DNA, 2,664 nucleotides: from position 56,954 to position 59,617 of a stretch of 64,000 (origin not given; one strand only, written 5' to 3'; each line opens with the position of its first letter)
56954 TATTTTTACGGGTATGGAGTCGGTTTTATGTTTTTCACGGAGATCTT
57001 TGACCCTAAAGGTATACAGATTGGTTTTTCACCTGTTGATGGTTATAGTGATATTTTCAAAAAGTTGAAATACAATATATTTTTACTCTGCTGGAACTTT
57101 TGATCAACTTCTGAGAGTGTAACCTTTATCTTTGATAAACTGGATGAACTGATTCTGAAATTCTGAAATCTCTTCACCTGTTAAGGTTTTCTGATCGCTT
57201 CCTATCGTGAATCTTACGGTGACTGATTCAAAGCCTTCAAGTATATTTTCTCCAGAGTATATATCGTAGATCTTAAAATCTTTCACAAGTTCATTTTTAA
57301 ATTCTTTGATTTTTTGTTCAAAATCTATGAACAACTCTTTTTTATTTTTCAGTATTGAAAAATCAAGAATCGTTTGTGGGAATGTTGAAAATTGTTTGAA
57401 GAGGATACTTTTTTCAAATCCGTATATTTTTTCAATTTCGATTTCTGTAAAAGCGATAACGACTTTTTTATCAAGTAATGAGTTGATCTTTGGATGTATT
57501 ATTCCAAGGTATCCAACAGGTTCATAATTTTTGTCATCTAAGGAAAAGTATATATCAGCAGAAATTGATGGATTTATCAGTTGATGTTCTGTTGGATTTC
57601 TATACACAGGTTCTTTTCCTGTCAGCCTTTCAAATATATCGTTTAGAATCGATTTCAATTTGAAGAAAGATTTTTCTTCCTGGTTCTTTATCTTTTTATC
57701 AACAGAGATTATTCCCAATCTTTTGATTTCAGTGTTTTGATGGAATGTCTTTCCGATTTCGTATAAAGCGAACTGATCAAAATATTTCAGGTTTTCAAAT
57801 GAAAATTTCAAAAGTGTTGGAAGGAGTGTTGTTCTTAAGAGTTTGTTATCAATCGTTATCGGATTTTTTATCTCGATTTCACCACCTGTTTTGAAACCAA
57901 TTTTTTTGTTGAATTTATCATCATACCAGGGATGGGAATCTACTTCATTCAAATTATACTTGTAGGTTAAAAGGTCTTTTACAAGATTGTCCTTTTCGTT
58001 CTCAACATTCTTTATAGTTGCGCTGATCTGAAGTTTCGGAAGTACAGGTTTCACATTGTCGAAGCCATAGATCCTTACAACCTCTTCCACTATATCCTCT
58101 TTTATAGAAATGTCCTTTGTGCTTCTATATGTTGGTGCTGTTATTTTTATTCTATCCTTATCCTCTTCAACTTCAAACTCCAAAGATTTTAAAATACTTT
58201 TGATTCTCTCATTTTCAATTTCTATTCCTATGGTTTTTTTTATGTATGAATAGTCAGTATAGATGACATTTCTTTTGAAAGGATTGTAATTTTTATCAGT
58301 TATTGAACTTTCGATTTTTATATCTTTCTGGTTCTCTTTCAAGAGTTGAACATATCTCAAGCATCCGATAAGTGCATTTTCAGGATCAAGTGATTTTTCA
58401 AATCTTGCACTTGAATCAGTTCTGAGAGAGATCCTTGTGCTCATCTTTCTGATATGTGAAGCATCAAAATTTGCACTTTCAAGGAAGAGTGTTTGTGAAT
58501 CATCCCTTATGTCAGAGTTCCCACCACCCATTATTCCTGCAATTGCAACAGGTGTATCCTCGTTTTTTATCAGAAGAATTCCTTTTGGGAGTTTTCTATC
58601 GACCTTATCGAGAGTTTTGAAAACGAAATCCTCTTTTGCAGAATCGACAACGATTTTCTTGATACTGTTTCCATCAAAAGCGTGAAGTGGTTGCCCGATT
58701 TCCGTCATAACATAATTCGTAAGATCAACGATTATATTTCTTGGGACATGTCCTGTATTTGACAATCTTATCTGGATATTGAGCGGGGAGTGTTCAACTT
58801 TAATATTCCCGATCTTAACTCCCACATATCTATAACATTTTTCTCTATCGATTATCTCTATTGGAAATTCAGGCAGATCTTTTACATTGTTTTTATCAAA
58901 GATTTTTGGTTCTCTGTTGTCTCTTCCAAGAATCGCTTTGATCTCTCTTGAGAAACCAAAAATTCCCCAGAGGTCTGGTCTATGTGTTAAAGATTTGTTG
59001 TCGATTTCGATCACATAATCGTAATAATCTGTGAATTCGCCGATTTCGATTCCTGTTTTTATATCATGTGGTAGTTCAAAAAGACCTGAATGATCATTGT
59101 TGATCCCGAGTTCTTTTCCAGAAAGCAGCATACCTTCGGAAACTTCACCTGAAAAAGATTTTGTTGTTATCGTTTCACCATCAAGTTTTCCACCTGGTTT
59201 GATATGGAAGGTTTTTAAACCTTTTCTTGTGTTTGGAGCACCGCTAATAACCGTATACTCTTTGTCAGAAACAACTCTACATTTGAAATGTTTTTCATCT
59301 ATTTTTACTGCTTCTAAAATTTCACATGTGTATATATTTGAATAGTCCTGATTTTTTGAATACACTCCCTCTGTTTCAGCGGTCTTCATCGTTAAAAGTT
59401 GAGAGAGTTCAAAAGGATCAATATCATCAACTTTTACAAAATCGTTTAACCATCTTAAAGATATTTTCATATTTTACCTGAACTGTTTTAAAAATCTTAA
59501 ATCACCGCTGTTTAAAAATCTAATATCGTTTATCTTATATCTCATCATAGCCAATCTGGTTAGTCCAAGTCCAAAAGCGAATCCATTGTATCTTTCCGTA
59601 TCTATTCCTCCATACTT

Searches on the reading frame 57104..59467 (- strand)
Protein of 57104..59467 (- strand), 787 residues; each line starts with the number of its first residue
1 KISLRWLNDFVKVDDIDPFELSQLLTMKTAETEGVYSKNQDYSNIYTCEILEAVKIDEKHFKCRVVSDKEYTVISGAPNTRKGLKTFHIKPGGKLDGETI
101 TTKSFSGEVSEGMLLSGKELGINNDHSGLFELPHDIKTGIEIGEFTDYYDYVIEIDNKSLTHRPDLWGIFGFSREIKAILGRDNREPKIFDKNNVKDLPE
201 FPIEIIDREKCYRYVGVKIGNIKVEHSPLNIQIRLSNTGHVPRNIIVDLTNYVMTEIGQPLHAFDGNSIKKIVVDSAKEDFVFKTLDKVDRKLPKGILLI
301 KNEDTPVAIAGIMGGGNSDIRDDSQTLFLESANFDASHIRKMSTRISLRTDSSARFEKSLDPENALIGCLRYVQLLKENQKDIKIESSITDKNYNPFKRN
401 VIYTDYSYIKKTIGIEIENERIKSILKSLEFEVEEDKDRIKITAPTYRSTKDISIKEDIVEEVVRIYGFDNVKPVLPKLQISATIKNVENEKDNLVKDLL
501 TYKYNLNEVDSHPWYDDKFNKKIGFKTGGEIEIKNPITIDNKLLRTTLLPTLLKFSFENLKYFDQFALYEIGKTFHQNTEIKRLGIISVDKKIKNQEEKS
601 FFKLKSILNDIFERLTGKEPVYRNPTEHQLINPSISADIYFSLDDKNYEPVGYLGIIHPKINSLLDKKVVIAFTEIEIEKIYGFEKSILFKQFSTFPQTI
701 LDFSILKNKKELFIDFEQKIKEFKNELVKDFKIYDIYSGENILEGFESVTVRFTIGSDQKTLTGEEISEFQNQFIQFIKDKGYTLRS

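Call 49: find_encoding_contigs(protein=window:57104-59467:-, flank=1000, max_places=4)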
Protein window:57104-59467:- (787 aa): no gene with exactly this product is on record in the collection.
